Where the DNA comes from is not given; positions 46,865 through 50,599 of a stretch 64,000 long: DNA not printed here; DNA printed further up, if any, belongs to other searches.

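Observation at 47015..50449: Monocistronic 1144-aa RecB-like nuclease + RNase-H-like + SF1B helicase fusion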

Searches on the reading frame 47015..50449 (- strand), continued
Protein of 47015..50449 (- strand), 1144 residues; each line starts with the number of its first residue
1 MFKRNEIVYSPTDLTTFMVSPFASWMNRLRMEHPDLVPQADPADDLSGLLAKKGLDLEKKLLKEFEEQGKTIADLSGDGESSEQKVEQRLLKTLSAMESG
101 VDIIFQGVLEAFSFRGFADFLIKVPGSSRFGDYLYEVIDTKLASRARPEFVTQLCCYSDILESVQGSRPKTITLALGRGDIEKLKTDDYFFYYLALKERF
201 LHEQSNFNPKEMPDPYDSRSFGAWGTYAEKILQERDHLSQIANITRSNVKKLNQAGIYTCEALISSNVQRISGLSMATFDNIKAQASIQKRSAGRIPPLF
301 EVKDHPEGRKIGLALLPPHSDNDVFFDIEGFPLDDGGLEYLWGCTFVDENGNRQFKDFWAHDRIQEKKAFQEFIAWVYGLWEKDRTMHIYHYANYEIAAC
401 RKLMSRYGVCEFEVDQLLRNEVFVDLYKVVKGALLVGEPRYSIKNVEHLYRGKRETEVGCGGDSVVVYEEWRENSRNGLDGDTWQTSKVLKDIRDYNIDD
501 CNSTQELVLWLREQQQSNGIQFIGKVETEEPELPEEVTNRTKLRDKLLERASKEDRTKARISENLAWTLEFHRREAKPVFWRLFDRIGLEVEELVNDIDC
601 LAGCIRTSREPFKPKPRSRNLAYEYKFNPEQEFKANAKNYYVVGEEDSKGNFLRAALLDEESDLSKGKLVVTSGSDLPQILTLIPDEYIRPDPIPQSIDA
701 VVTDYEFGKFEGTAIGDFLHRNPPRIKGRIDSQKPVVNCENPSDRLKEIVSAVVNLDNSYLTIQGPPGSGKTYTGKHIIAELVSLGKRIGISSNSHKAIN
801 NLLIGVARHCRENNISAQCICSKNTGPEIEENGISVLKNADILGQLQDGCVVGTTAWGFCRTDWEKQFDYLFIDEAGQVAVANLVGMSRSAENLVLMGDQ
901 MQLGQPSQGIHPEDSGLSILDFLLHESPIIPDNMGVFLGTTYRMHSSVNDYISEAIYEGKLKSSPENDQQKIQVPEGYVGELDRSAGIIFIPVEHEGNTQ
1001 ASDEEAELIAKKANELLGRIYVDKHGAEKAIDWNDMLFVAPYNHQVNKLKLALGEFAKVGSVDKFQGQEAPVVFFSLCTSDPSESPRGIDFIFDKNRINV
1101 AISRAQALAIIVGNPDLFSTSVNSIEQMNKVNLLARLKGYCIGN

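Call 55: find_encoding_contigs(protein=P0084, flank=10000, max_places=2)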
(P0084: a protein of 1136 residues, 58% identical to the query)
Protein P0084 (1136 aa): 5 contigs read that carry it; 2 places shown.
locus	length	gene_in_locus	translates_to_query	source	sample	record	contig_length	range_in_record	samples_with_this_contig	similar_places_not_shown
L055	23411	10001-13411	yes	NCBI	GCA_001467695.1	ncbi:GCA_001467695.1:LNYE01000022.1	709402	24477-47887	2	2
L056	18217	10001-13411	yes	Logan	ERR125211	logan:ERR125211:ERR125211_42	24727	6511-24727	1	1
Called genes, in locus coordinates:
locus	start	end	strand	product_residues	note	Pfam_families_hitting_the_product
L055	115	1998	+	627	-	PF12919:TcdA_TcdB (faint), PF04488:Gly_transf_sug, PF05704:Caps_synth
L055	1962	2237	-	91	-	-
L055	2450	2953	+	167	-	PF13302:Acetyltransf_3, PF00583:Acetyltransf_1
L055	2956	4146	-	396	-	PF01546:Peptidase_M20, PF07687:M20_dimer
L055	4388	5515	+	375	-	PF04107:GCS2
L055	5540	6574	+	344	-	PF00027:cNMP_binding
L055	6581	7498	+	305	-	PF13230:GATase_4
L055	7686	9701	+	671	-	PF00657:Lipase_GDSL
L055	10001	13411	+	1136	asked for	PF13482:RNase_H_2, PF13245:AAA_19, PF13604:AAA_30, PF20720:nSTAND3 (faint), PF01443:Viral_helicase1 (faint), PF13086:AAA_11, PF13087:AAA_12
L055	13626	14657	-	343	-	-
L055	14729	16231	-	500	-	PF01935:DUF87, PF05872:HerA_C, PF10412:TrwB_AAD_bind (faint), PF00004:AAA (faint), PF13401:AAA_22 (faint)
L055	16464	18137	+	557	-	-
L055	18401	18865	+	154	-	PF00210:Ferritin, PF02915:Rubrerythrin (faint)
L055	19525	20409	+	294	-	-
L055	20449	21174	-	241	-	-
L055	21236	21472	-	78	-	-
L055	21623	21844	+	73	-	-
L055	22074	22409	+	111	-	PF13441:Gly-zipper_YMGG (weak)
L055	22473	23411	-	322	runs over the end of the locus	-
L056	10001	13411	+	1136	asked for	PF13482:RNase_H_2, PF13245:AAA_19, PF13604:AAA_30, PF20720:nSTAND3 (faint), PF01443:Viral_helicase1 (faint), PF13086:AAA_11, PF13087:AAA_12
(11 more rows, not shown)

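Call 58: predict_structure(alignment_id=A2)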
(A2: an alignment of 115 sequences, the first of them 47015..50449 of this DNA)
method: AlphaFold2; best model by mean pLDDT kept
length: 1144 residues; sequences in the alignment: 115
mean_pLDDT: 88.7   pTM: 0.82
mean pLDDT of the five models: 88.7, 88.1, 85.5, 83.3, 82.4
residues with pLDDT >= 90: 696; 70-90: 397; 50-70: 44; < 50: 7
segments of 3 or more residues with pLDDT < 50: 332-337
pLDDT, mean of each block of 10 residues (from residue 1): 83 94 94 91 69 83 93 77 75 95 94 91 96 95 85 96 95 87 94 96 94 90 92 93 89 93 90 81 93 90 83 91 90 52 91 92 85 95 93 84 82 86 91 89 86 78 73 78 89 92 95 94 79 79 91 89 92 84 78 79 92 90 90 81 83 90 89 92 89 93 91 93 92 89 92 97 87 94 97 91 95 95 92 94 93 95 95 87 95 91 57 81 80 92 93 91 93 94 94 89 94 96 95 96 87 89 80 95 82 88 94 94 90 92 57
secondary structure, 60 per line:
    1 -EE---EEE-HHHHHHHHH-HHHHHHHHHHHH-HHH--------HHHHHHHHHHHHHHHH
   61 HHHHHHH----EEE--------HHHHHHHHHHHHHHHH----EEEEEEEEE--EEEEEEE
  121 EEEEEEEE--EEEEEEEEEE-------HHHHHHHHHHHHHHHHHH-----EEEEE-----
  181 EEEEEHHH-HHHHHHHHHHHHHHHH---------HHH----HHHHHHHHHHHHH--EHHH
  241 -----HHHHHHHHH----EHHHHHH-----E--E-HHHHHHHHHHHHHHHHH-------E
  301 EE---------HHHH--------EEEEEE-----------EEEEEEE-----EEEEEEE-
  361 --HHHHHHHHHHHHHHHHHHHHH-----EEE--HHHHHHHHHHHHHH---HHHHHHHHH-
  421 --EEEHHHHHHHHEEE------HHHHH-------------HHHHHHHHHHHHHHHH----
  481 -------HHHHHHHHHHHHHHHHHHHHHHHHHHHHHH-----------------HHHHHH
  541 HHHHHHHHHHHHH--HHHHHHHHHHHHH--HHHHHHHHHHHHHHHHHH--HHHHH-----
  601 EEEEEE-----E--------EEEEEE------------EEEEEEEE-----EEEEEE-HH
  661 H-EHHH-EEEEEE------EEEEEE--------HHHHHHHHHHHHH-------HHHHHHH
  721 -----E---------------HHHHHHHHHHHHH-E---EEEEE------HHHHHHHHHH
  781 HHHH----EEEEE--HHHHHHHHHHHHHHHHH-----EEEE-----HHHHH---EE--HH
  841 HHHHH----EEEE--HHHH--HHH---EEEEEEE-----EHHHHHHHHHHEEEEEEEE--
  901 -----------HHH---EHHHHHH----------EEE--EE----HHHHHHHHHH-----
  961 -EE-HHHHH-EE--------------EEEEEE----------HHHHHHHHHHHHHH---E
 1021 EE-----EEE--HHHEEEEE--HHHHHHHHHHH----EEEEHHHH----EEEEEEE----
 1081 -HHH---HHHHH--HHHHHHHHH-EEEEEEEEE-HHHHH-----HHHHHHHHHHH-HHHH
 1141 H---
elements in order (helices of 4 or more, strands of 3 or more residues): E7-9 H11-19 H21-32 H45-67 E72-74 H83-98 E103-111 E114-128 E131-140 H148-165 E171-175 E181-185 H190-205 H222-234 H246-254 H260-265 H276-292 E300-302 H312-315 E324-329 E341-347 E353-359 H363-383 E389-391 H394-407 H411-419 E423-425 H426-433 E434-436 H443-447 H461-476 H488-517 H535-553 H556-568 H571-588 H591-595 E601-606 E621-626 E639-646 E652-657 E668-673 E680-685 H694-706 H714-720 H742-754 E760-764 H771-784 E789-793 H796-812 E818-821 H827-831 H839-845 E850-853 H856-859 E868-874 H881-890 E891-898 H919-924 E935-937 H946-955 H965-969 E987-992 H1003-1016 E1020-1022 E1028-1030 E1036-1040 H1043-1053 E1058-1061 H1062-1065 E1070-1076 H1088-1092 H1095-1103 E1105-1113 H1115-1119 H1125-1135 H1137-1141

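Call 63: fold_search(model_id=the predicted structure, library=pdb)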
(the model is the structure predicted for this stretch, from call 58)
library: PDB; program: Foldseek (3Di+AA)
matches with E <= 10: 1499; with E <= 0.001: 192
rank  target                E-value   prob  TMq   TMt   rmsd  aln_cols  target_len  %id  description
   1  5ean_A                2.1e-26  1.00  0.36  0.39  25.4      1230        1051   13  Crystal structure of Dna2 in complex with a 5' overhang DNA (released 2015-11-18)
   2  5eax_A                1.8e-24  1.00  0.36  0.39  25.5      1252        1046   13  Crystal structure of Dna2 in complex with an ssDNA (released 2015-11-18)
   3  5eaw_A                2.7e-24  1.00  0.35  0.38  25.6      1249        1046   13  Crystal structure of Dna2 nuclease-helicase (released 2015-11-18)
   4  4b3f                  6.1e-24  1.00  0.35  0.59   8.4       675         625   18  crystal structure of Ighmbp2 helicase (released 2012-09-26)
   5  4b3g_A                9.7e-24  1.00  0.36  0.62   7.6       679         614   17  crystal structure of Ighmbp2 helicase in complex with RNA (released 2012-09-26)
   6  4b3g_B                2.6e-23  1.00  0.35  0.62   8.4       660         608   19  crystal structure of Ighmbp2 helicase in complex with RNA (released 2012-09-26)
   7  2gk6_A                1.0e-21  1.00  0.33  0.58   7.9       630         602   17  Structural and Functional insights into the human Upf1 helicase core (released 2007-01-09)
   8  2wjv_A                1.4e-21  1.00  0.32  0.45   9.4       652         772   16  Crystal structure of the complex between human nonsense mediated decay factors UPF1 and UPF2 (released 2009-07-07)
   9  2xzo_A                1.8e-21  1.00  0.33  0.56   8.4       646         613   16  Upf1 helicase - RNA complex (released 2011-03-30)
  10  8rd3_A                2.3e-21  1.00  0.32  0.54   8.9       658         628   16  Crystal structure of Saccharomyces cerevisiae Nmd4 protein bound to Upf1 helicase domain (released 2024-08-14)
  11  2wjv_B                8.9e-21  1.00  0.32  0.45   9.3       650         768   17  Crystal structure of the complex between human nonsense mediated decay factors UPF1 and UPF2 (released 2009-07-07)
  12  9qdq_A                9.4e-21  1.00  0.33  0.45   8.0       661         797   17  Cryo-EM structure of Upf1-Nmd4-Ebs1 in complex with RNA (released 2025-10-22)
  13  2xzp                  1.2e-20  1.00  0.34  0.57   8.6       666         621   16  Upf1 helicase (released 2011-03-30)
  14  2gjk                  1.6e-20  1.00  0.32  0.56   8.7       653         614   17  Structural and functional insights into the human Upf1 helicase core (released 2007-01-09)
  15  6ej5                  1.7e-20  1.00  0.32  0.56   9.2       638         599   18  A conserved structural element in the RNA helicase UPF1 regulates its catalytic activity in an isoform-specific manner (released 2018-01-24)
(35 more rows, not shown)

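Call 78: search_protein_representatives(protein=window:47015-50449:-)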
Query: 1144 residues. Proteins with E-value up to 0.001 (for the whole library): 22342; up to 1e-10: 8666; up to 1e-30: 2083. The best 150 are listed.
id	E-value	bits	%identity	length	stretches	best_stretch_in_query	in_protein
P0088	0.0e+00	1528.0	60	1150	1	5-1134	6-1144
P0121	0.0e+00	1102.0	48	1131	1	3-1137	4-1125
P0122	0.0e+00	1100.5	47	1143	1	5-1137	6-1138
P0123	0.0e+00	1029.7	45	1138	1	6-1138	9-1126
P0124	0.0e+00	1024.0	44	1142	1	5-1137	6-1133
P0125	0.0e+00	1015.8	46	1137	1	9-1137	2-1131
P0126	0.0e+00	1012.0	53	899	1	251-1135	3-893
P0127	7.3e-291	984.4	46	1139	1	7-1135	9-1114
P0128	7.6e-290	981.0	56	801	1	113-904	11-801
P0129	4.7e-281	951.9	43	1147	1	5-1137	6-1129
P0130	1.2e-274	930.6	44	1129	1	8-1137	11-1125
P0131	3.5e-272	922.5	42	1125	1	2-1138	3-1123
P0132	9.8e-268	907.8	44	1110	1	18-1137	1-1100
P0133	1.4e-266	904.0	42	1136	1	4-1137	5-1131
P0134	2.8e-266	902.9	44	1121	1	1-1137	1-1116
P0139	5.9e-260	882.0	43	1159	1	5-1141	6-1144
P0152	7.0e-252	855.3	41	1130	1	3-1137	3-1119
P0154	6.5e-251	852.1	42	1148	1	5-1137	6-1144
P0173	5.1e-240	816.0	42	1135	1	6-1138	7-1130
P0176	5.0e-237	806.1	41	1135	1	5-1140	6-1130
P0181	1.6e-234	797.8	39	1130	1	5-1137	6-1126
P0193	2.8e-224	763.9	40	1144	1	3-1136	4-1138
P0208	1.4e-208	711.9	39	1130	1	5-1137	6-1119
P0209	2.2e-208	711.2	39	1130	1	6-1139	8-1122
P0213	2.6e-205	701.0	40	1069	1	86-1140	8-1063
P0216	1.3e-204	698.7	38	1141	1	2-1135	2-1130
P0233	1.7e-195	668.5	38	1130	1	3-1138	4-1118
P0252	1.7e-188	645.4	38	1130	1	4-1137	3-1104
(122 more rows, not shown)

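Call 82: search_protein_families(library=pfam, proteins=[L030:8975-9844:+, L028:6734-7582:+, L014:8817-9638:-, L008:9038-9970:+, L006:8053-8826:-, L013:4356-5144:+, L024:6336-7190:-, L011:13527-14282:+, L039:8963-9994:+, L036:4387-5313:+], max_evalue=0.001)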
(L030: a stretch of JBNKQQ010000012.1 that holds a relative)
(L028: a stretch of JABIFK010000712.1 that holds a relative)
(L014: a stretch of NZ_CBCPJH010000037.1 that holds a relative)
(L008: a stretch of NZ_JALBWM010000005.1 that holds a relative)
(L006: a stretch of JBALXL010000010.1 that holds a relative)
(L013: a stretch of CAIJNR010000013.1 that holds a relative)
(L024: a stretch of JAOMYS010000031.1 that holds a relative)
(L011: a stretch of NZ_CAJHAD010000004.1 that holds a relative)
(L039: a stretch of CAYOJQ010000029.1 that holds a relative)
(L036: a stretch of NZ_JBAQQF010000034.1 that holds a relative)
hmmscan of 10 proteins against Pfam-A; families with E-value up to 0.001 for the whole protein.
L030:8975-9844:+ (290 aa): 1 family
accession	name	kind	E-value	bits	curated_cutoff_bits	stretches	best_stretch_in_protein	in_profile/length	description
PF13280.12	WYL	-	3.8e-09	36.9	21.8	1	117-183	2-68/70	WYL domain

L028:6734-7582:+ (283 aa): 1 family
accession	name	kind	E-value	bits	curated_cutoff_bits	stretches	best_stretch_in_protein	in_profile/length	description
PF12327.13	FtsZ_C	-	1.9e-07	31.7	27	1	196-264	4-72/95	FtsZ family, C-terminal domain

L014:8817-9638:- (273 aa): 4 families
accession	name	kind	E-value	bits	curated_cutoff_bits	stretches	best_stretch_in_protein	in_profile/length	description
PF12697.13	Abhydrolase_6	-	4.2e-18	67.2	26.3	1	31-263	1-216/217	Alpha/beta hydrolase family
PF00561.26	Abhydrolase_1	-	1.1e-16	61.7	25.8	1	30-257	2-244/245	alpha/beta hydrolase fold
PF12146.15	Hydrolase_4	-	1.1e-16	61.3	27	1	29-257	5-238/239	Serine aminopeptidase, S33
PF20408.4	Abhydrolase_11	-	0.0002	21.6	27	0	78-127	57-106/193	Alpha/beta hydrolase domain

L008:9038-9970:+ (311 aa): 1 family
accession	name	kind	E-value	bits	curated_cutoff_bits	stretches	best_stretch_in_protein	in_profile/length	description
PF08843.17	AbiEii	-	4.7e-34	118.8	22.5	1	16-244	5-212/238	Nucleotidyl transferase AbiEii toxin, Type IV TA system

L006:8053-8826:- (257 aa): 5 families
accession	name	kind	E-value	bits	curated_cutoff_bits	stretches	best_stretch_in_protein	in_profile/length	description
PF00702.32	Hydrolase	-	1.3e-19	71.8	26.4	1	13-217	2-191/191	haloacid dehalogenase-like hydrolase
PF13419.12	HAD_2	-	4.2e-19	69.8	23.8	1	18-223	4-178/178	Haloacid dehalogenase-like hydrolase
PF13242.12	Hydrolase_like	-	2.3e-09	37.5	22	1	179-224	4-49/75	HAD-hyrolase-like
PF09419.16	PGP_phosphatase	-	3.9e-05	23.7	20.4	0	195-225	135-165/168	Mitochondrial PGP phosphatase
PF12710.13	HAD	-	0.00039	21.3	27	0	16-173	2-142/189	haloacid dehalogenase-like hydrolase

L013:4356-5144:+ (263 aa): 1 family
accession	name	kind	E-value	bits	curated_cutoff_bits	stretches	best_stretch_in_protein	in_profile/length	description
PF13365.12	Trypsin_2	-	1.1e-06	29.9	27.6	1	28-198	1-137/144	Trypsin-like peptidase domain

L024:6336-7190:- (284 aa): 1 family
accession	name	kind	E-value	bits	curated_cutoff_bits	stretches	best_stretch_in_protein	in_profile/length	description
PF02810.21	SEC-C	-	1.1e-09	38.4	20.4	1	261-278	1-18/19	SEC-C motif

L011:13527-14282:+ (252 aa): 0 families

L039:8963-9994:+ (344 aa): 4 families
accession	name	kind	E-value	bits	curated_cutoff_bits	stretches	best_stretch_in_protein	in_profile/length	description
PF25583.1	WCX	-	1.1e-17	64.5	23.9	1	253-329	2-75/76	WCX domain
PF13280.12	WYL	-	4.8e-14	52.6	21.8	1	158-225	3-70/70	WYL domain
PF08279.18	HTH_11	-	5.1e-06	26.7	25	1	15-62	5-47/55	HTH domain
PF01475.25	FUR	-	0.00032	21.3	23.1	1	15-59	13-58/121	Ferric uptake regulator family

L036:4387-5313:+ (309 aa): 0 families
